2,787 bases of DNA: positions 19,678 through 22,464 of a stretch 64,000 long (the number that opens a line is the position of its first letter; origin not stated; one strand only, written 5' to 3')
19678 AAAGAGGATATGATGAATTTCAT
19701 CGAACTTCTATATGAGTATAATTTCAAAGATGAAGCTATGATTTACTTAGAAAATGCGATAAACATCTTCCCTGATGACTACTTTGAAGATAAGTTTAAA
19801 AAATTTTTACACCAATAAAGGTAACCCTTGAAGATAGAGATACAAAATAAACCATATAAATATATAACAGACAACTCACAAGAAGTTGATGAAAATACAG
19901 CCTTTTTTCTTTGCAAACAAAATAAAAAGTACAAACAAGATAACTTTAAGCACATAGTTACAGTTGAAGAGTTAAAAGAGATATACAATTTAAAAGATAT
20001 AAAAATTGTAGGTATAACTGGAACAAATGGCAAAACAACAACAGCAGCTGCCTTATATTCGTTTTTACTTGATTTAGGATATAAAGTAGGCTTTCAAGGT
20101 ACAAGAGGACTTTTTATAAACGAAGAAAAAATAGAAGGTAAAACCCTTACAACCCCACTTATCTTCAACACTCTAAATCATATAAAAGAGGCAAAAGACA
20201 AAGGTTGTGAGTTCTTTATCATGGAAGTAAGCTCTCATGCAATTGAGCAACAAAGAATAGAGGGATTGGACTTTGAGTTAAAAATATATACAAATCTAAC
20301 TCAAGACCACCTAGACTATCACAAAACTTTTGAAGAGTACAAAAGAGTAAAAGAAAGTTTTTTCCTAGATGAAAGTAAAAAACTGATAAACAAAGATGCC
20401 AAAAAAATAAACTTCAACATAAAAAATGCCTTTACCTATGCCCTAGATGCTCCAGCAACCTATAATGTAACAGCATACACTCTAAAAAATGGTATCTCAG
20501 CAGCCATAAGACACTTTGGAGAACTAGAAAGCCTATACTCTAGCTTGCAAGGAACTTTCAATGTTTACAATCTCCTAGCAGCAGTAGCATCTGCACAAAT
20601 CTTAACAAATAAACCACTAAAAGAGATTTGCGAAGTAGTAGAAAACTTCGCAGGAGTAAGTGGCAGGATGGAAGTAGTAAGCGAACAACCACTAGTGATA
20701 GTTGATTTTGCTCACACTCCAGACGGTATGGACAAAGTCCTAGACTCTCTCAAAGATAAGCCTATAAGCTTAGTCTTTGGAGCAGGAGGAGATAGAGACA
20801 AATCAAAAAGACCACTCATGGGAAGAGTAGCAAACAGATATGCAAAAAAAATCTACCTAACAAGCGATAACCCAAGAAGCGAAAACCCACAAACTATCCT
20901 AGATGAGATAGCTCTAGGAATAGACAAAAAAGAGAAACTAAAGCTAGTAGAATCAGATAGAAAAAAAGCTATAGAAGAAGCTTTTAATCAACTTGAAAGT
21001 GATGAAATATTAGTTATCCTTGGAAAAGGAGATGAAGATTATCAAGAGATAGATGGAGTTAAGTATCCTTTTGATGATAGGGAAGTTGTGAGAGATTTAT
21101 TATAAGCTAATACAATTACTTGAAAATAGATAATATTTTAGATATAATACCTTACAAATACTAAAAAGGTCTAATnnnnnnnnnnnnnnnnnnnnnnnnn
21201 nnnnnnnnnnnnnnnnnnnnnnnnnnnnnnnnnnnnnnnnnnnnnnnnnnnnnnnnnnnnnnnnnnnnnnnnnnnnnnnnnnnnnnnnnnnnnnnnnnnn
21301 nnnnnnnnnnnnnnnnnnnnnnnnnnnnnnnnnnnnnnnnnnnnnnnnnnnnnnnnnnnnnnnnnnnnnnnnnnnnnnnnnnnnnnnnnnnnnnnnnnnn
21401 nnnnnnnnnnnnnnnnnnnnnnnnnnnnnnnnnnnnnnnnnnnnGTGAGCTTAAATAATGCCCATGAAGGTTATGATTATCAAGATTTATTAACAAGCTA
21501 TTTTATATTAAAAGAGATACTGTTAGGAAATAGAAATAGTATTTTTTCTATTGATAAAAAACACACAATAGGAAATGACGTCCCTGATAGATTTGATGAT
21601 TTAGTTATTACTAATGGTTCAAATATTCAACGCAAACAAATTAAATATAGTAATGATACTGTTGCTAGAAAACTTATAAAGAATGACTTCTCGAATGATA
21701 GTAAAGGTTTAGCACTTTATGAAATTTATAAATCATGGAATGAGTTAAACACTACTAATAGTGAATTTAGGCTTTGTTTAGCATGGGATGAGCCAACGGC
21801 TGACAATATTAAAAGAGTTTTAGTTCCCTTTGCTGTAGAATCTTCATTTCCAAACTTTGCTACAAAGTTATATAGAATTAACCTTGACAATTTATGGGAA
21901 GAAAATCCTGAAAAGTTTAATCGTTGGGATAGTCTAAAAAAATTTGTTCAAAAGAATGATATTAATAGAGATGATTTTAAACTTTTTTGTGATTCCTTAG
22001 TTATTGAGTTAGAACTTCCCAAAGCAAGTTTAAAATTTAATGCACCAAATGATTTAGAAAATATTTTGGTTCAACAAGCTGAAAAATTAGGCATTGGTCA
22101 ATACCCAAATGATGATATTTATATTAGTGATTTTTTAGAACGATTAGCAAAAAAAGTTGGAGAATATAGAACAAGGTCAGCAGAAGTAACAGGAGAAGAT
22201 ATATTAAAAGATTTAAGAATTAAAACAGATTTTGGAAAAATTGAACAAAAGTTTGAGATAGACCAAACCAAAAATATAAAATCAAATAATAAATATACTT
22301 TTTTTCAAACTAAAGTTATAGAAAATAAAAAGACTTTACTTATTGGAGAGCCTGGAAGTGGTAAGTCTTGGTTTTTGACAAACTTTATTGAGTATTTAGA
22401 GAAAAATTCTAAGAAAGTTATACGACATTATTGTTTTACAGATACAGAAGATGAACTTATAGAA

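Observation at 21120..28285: HipB-like HTH, a giant nuclease-STAND NTPase, an orphan and a HipA kinase welded into one overlapping operon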

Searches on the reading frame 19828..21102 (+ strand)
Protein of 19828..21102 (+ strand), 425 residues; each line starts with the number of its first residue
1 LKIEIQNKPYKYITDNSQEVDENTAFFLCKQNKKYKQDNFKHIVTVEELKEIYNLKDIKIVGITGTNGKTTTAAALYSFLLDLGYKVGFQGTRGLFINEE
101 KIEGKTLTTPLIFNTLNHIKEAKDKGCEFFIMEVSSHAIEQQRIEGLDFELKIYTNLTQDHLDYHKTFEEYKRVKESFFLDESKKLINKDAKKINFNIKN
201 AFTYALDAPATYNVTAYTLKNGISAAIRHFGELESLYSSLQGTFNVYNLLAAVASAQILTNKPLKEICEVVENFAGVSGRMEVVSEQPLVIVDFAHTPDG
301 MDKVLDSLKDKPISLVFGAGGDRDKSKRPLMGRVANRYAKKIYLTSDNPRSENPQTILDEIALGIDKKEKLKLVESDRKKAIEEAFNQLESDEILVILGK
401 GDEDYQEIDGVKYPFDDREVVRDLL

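Call 83: find_related_loci(query=window:19828-21102:+, collection=genome_contigs, flank=9000)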
Query window:19828-21102:+ (425 aa) in genome_contigs; peptide patterns used: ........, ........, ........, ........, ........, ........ (x = any residue, [..] = any of these).
598 stretches matched a pattern (row limit reached: there are more); 522 encode a relative of the query (tblastn E <= 1e-3); the best 80 are kept; 80 distinct loci.
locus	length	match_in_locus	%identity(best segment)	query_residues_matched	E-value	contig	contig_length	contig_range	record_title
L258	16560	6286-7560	92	1-425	0e+0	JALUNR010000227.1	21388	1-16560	MAG: Campylobacterales bacterium isolate S145_metabat2_scaf2bin.097 S145_NODE_684_length_21388_cov_41.705987, whole geno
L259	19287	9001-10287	75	1-425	0e+0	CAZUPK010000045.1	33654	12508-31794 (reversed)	MAG TPA_asm: uncultured Campylobacterales bacterium isolate binchicken_co381_148 genome assembly, contig: k141_256619, w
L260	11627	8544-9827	71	1-425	0e+0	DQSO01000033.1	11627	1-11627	MAG TPA_asm: Campylobacterales bacterium isolate SZUA-1377 k95_396266, whole genome shotgun sequence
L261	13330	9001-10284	64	1-425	0e+0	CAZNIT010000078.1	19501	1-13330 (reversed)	MAG TPA_asm: uncultured Sulfurospirillum sp. isolate binchicken_co219_340 genome assembly, contig: k141_277634, whole ge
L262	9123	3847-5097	65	12-425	0e+0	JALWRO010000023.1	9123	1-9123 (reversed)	MAG: Campylobacterales bacterium isolate M2_metabat1_scaf2bin.234 M2_NODE_11446_length_9123_cov_2.315918, whole genome s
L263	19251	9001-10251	65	12-425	0e+0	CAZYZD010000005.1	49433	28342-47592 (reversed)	MAG TPA_asm: uncultured Sulfurospirillum sp. isolate SRP128015_co1_222 genome assembly, contig: NODE_564_length_49433_co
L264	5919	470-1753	63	1-425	0e+0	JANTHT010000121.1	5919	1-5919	MAG: Sulfurospirillum sp. isolate bin3007 c_000000002565, whole genome shotgun sequence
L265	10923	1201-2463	63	6-425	0e+0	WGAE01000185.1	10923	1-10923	MAG: Campylobacterales bacterium isolate S143_45 k151_411859, whole genome shotgun sequence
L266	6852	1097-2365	65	5-424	0e+0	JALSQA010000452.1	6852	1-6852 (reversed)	MAG: Campylobacterales bacterium isolate 356-284_metabat2_scaf2bin.105 356-284_scaffold_7887_c1, whole genome shotgun se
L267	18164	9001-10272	64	5-425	5e-180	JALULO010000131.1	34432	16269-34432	MAG: Campylobacterales bacterium isolate S145_maxbin2_scaf2bin.041_VB S145_NODE_269_length_34432_cov_5.885410, whole gen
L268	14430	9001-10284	63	1-425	2e-176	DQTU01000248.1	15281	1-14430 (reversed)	MAG TPA_asm: Campylobacterales bacterium isolate SZUA-1433 k95_48842, whole genome shotgun sequence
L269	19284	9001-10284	62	1-425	8e-175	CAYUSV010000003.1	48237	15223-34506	MAG TPA_asm: uncultured Campylobacterales bacterium isolate SRP128015_co1_26 genome assembly, contig: NODE_607_length_48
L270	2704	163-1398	61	13-421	2e-179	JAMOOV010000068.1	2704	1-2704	MAG: Campylobacterales bacterium isolate 4559-240_maxbin2_scaf2bin.138 4559-240_scaffold_23093_c1, whole genome shotgun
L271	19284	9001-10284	60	3-425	3e-166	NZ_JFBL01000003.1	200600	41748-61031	Sulfurospirillum arcachonense DSM 9755 K354DRAFT_scaffold00003.3_C, whole genome shotgun sequence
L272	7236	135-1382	61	10-425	4e-166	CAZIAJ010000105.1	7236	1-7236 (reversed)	MAG TPA_asm: uncultured Sulfurospirillum sp. isolate binchicken_co188_91 genome assembly, contig: NODE_10191_length_7236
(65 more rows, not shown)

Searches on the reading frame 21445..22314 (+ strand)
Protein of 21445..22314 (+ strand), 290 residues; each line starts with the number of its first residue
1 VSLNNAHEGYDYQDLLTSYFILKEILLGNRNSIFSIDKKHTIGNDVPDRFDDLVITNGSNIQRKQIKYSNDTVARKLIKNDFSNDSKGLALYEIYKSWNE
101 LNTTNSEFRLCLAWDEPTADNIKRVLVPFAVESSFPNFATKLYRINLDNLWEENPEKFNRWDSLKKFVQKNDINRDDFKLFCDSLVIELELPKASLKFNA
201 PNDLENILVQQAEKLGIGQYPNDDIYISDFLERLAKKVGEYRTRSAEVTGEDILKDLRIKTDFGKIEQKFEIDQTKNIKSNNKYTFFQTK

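Call 45: search_solved_structures(query=A4, max_evalue=1, show_alignments=2)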
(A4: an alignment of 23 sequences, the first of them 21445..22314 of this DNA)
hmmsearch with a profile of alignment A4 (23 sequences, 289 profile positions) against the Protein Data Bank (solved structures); distinct sequences matched with E-value up to 1: 1.
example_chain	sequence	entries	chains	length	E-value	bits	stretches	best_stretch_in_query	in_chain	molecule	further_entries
3lv9_A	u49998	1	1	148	0.13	14.4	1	169-251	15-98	Putative transporter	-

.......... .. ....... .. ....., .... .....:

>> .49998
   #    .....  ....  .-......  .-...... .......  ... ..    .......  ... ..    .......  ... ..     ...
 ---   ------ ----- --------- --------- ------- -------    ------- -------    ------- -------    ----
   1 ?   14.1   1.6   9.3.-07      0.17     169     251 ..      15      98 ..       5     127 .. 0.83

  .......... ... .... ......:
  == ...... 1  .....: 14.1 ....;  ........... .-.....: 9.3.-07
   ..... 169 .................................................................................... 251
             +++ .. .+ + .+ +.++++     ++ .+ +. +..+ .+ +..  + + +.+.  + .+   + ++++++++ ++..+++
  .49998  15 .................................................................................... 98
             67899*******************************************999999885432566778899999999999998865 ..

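Call 60: predict_structure(alignment_id=A6)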
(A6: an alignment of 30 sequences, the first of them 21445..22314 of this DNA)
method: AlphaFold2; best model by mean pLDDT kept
length: 290 residues; sequences in the alignment: 30
mean_pLDDT: 81.6   pTM: 0.81
mean pLDDT of the five models: 81.6, 80.7, 80.3, 79.9, 78.9
residues with pLDDT >= 90: 144; 70-90: 84; 50-70: 38; < 50: 24
segments of 3 or more residues with pLDDT < 50: 1-3, 45-48, 264-279
pLDDT, mean of each block of 10 residues (from residue 1): 61 95 94 92 56 91 90 81 68 85 93 92 91 92 91 58 71 86 95 87 93 91 91 95 94 92 46 44 54
secondary structure, 60 per line:
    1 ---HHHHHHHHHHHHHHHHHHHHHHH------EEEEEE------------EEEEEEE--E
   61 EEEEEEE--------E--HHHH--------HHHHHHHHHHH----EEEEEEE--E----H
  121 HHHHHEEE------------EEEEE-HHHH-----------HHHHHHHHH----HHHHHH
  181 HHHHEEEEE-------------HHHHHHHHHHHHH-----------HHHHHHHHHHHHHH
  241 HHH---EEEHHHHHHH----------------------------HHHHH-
elements in order: H4-26 E33-38 E51-57 E60-67 H79-82 H91-101 E106-112 H120-125 E126-128 E141-145 H147-150 H162-170 H175-184 E185-189 H203-215 H227-243 E247-249 H250-256 H285-289

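Call 64: fold_search(model_id=the predicted structure, library=pdb)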
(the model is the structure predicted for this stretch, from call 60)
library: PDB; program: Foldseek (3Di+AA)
matches with E <= 10: 168; with E <= 0.001: 5
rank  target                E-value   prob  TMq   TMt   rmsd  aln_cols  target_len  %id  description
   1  7yia                  3.9e-06  1.00  0.50  0.32   6.3       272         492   16  Crystal structure of K74A mutant of Cap4 SAVED domain-containing receptor from Enterobacter cloacae (released 2023-05-31)
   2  7yib                  6.0e-06  1.00  0.52  0.33   5.8       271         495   16  Crystal structure of wild-type Cap4 SAVED domain-containing receptor from Enterobacter cloacae (released 2023-05-31)
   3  9ux7_C                2.6e-05  1.00  0.47  0.45   5.4       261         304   14  CryoEM Structure of LmuAB-DNA complex (released 2026-03-25)
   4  9nxx_B                3.7e-05  1.00  0.49  0.39   7.5       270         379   15  LmuA_conformation 1 (released 2025-12-17)
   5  8dgc_A                1.6e-04  1.00  0.53  0.09   6.0       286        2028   12  Avs3 bound to phage PhiV-1 terminase (released 2022-08-03)
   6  8dgc_B                9.3e-02  0.80  0.42  0.08   8.3       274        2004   12  Avs3 bound to phage PhiV-1 terminase (released 2022-08-03)
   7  6hz4_N                2.1e-01  0.47  0.22  0.39   7.5       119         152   18  Structure of McrBC without DNA binding domains (one half of the full complex) (released 2019-07-24)
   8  4f0p_B                2.4e-01  0.35  0.28  0.20   8.8       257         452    7  MspJI Restriction Endonuclease - P31 Form (released 2012-08-08)
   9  6hz4_M                2.5e-01  0.44  0.19  0.16   6.3        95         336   16  Structure of McrBC without DNA binding domains (one half of the full complex) (released 2019-07-24)
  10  1y88                  3.0e-01  0.20  0.26  0.36  17.3       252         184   10  Crystal Structure of Protein of Unknown Function AF1548 (released 2004-12-21)
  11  7vsr_M                3.2e-01  0.38  0.18  0.18   6.6        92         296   18  Structure of McrBC (stalkless mutant) (released 2023-02-15)
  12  8q43_A                3.8e-01  0.44  0.22  0.16   5.2       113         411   17  Crystal structure of cA4-bound Can2 (E341A) in complex with oligo-C DNA (released 2023-11-22)
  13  8q3z_A                5.8e-01  0.35  0.22  0.15   5.1       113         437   17  Crystal structure of cA4-bound Can2 from Thermoanaerobacter brockii (released 2023-11-22)
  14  8q41_A                7.3e-01  0.30  0.22  0.16   5.1       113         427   17  Crystal structure of Can2 (E341A) bound to cA4 and TTTAAA ssDNA (released 2023-11-22)
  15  7bdv_B                7.3e-01  0.28  0.23  0.20   5.1       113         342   14  Structure of Can2 from Sulfobacillus thermosulfidooxidans in complex with cyclic tetra-adenylate (cA4) (released 2021-03-03)
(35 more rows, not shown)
